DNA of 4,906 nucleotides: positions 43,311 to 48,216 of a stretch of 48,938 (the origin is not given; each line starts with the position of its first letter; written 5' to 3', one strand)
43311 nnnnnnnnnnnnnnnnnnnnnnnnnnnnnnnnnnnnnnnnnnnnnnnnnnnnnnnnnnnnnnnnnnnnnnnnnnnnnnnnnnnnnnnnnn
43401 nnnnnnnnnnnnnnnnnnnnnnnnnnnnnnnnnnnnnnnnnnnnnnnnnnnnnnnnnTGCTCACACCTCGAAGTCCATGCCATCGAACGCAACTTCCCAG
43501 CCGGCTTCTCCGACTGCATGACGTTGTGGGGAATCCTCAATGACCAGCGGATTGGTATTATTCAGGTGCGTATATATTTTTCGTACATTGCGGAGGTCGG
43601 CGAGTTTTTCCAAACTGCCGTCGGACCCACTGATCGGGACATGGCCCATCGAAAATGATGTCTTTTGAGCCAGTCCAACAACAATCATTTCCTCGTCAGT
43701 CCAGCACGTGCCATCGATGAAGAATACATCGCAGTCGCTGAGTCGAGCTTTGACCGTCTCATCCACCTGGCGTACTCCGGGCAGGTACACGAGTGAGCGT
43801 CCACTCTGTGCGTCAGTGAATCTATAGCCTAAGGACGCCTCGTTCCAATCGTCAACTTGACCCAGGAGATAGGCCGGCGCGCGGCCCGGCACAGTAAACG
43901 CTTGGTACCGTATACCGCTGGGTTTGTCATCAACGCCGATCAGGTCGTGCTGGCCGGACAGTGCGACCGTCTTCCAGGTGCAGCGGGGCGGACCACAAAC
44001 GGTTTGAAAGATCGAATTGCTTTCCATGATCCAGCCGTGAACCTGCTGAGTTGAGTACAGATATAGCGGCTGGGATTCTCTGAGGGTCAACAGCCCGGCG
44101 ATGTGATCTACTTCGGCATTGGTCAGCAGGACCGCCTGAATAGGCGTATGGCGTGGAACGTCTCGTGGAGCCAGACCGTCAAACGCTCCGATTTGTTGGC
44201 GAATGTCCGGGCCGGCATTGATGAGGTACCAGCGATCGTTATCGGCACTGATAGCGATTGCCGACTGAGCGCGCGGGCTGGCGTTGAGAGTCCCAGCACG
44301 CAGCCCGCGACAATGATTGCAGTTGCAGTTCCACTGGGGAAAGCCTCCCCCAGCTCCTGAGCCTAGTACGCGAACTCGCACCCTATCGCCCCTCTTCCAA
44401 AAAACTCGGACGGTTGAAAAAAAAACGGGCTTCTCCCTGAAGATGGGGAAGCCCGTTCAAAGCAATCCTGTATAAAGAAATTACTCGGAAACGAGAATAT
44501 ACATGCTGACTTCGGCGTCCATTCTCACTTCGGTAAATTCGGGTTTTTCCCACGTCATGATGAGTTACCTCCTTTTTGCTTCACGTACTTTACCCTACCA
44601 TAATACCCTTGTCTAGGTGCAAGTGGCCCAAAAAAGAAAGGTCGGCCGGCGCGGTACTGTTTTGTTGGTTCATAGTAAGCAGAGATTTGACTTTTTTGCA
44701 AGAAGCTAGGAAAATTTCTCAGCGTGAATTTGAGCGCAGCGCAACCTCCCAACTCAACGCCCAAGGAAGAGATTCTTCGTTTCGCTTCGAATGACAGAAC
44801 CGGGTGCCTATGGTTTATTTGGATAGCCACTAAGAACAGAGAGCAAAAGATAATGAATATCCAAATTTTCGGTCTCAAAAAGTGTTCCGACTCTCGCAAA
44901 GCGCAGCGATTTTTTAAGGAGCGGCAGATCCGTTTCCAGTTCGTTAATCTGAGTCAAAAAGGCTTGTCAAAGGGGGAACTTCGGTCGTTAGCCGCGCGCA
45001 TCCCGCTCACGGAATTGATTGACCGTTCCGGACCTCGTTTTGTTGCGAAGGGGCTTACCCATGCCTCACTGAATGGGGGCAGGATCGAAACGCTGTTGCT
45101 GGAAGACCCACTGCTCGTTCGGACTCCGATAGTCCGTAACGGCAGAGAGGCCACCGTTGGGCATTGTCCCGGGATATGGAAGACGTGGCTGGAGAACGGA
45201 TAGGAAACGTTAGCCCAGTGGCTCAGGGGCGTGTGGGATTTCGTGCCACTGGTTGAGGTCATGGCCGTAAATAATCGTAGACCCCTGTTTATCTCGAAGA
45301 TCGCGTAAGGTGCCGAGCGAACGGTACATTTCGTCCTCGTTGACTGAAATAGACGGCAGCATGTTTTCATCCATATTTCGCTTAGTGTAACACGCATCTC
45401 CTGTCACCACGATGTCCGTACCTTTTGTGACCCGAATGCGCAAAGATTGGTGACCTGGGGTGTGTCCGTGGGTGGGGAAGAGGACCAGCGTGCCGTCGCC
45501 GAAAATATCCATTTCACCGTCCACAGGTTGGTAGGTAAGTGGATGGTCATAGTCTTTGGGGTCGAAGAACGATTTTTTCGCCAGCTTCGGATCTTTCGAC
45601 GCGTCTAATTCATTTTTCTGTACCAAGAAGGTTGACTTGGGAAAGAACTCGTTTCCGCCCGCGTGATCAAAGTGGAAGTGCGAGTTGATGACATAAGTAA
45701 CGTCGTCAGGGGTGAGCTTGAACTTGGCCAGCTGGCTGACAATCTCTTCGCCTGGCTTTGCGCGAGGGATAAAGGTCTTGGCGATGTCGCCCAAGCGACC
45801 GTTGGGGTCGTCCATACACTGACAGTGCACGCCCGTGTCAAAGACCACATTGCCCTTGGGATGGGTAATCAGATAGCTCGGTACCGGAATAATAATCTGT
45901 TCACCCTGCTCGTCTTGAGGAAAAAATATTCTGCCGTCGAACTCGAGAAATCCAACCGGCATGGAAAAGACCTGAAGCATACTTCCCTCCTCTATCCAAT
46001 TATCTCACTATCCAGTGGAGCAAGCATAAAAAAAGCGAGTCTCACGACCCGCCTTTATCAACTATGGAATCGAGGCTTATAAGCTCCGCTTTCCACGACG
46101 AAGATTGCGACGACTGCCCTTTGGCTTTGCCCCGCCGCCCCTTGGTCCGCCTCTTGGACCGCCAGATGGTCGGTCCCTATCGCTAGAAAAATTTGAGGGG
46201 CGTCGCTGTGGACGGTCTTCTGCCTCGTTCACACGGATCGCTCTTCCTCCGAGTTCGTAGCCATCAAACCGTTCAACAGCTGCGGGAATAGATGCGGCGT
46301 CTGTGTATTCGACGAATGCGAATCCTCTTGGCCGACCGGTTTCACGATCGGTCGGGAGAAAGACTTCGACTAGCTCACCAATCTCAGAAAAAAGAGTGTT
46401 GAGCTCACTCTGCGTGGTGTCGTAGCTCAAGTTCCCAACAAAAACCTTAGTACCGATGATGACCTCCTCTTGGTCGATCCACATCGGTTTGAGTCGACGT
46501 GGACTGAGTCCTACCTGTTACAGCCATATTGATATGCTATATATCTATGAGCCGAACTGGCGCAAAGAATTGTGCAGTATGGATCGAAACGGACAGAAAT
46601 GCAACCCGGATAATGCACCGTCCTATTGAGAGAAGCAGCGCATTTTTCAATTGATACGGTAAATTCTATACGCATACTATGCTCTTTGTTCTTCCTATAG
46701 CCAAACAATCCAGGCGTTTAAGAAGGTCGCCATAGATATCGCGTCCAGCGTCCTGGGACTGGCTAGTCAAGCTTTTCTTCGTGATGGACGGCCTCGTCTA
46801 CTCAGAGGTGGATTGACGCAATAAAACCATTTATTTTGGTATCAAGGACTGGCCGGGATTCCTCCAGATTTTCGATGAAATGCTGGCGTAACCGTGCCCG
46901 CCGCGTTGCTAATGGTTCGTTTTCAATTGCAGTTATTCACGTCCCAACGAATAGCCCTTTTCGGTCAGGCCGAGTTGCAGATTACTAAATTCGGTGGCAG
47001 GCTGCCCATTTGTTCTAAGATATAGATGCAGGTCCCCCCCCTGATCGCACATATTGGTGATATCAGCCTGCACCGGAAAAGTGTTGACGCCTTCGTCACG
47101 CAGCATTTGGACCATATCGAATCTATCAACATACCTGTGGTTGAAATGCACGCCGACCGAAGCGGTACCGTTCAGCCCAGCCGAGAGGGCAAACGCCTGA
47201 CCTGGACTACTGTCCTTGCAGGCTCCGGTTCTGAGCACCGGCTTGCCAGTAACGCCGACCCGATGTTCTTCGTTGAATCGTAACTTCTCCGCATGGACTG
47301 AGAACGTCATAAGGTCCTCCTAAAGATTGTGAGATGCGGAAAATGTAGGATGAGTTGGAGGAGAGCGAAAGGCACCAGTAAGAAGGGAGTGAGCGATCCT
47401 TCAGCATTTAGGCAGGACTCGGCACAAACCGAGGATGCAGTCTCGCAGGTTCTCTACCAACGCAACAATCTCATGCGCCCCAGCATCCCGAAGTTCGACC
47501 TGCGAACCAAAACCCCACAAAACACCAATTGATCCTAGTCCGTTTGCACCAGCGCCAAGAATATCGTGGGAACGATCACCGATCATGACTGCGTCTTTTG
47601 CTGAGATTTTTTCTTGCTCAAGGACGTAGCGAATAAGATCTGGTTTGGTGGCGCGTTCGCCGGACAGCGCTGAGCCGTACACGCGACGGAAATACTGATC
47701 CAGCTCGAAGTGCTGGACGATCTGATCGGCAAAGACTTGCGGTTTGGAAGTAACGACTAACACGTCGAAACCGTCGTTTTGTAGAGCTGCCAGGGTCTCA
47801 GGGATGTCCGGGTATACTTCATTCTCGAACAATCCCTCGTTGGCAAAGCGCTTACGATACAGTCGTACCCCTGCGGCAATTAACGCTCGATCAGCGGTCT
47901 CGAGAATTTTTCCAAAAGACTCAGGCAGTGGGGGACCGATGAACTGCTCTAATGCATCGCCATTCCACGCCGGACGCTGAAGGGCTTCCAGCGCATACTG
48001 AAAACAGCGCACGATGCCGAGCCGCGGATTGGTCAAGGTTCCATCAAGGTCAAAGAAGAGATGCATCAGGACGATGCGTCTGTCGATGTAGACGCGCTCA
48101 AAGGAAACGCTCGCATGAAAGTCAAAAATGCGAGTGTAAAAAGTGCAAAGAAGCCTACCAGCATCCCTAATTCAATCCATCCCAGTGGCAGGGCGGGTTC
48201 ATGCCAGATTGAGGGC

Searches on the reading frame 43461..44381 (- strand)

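Call 3: search_protein_families(library=pfam, proteins=[window:43461-44381:-], max_evalue=0.01)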
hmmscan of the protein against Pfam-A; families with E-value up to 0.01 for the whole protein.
window:43461-44381:- (306 aa): 1 family
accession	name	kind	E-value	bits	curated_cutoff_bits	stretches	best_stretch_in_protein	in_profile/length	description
PF12706.13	Lactamase_B_2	-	2.4e-34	119.1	27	1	50-272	1-199/200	Beta-lactamase superfamily domain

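Call 4: search_protein_families(library=ncbifam, proteins=[window:43461-44381:-], max_evalue=0.01)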
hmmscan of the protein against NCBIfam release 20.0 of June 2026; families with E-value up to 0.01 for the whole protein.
window:43461-44381:- (306 aa): 4 families
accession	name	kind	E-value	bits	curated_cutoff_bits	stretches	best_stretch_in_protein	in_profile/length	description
TIGR02108.2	PQQ_syn_pqqB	equivalog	4.5e-112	374.3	245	1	2-305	1-297/298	pyrroloquinoline quinone biosynthesis protein PqqB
NF002553.0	PRK02113.1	equivalog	8.8e-11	41.7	386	1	1-102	1-88/252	MBL fold metallo-hydrolase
NF038231.1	MBL_Geo_Pelo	equivalog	2.1e-10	40.6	360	1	3-106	2-96/250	GPMC system MBL fold metallohydrolase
TIGR03307.1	PhnP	equivalog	6.7e-08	32.2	272.25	1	1-102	1-88/249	phosphonate metabolism protein PhnP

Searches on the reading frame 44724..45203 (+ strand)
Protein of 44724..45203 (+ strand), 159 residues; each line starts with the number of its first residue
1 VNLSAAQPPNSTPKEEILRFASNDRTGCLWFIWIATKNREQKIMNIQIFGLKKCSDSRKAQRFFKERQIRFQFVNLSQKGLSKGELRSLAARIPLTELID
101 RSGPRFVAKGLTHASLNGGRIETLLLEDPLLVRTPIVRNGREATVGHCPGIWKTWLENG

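Call 49: search_protein_families(library=pfam, proteins=[window:44724-45203:+], max_evalue=0.001)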
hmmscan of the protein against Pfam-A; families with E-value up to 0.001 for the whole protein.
window:44724-45203:+ (159 aa): 2 families
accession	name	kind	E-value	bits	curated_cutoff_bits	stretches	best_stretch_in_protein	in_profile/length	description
PF03960.21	ArsC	-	2e-06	28.4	24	1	49-147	1-71/79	ArsC family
PF00462.30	Glutaredoxin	-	0.00042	20.9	22.9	1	47-89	2-44/60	Glutaredoxin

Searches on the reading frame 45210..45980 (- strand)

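Call 49: search_protein_families(library=pfam, proteins=[window:45210-45980:-], max_evalue=0.001)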
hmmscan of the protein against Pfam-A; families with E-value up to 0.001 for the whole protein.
window:45210-45980:- (256 aa): 2 families
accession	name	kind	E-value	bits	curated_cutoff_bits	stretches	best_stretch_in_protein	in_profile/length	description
PF00753.33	Lactamase_B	-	8.8e-22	78.4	22.7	1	32-240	5-196/196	Metallo-beta-lactamase superfamily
PF12706.13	Lactamase_B_2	-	0.0007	19.7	27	0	77-207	8-154/200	Beta-lactamase superfamily domain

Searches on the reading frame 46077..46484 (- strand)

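Call 49: search_protein_families(library=pfam, proteins=[window:46077-46484:-], max_evalue=0.001)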
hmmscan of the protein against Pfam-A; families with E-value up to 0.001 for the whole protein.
window:46077-46484:- (135 aa): 1 family
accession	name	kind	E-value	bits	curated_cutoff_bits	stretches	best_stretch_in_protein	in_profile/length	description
PF00076.28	RRM_1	-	1.7e-23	82.7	20.7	1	14-84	1-70/70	RNA recognition motif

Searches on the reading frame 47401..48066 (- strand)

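Call 49: search_protein_families(library=pfam, proteins=[window:47401-48066:-], max_evalue=0.001)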
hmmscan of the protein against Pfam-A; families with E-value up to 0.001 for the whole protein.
window:47401-48066:- (221 aa): 5 families
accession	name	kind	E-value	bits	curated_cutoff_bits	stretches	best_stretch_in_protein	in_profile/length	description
PF13419.12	HAD_2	-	2.3e-30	106.4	23.8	1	4-182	2-178/178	Haloacid dehalogenase-like hydrolase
PF00702.32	Hydrolase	-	1.6e-23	84.6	26.4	1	3-174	4-189/191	haloacid dehalogenase-like hydrolase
PF12710.13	HAD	-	2.6e-12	48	27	1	3-169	1-185/189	haloacid dehalogenase-like hydrolase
PF13242.12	Hydrolase_like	-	8e-10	38.9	22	1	141-209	4-74/75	HAD-hyrolase-like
PF08282.18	Hydrolase_3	-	9.9e-06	25.9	20.9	0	86-128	18-60/255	haloacid dehalogenase-like hydrolase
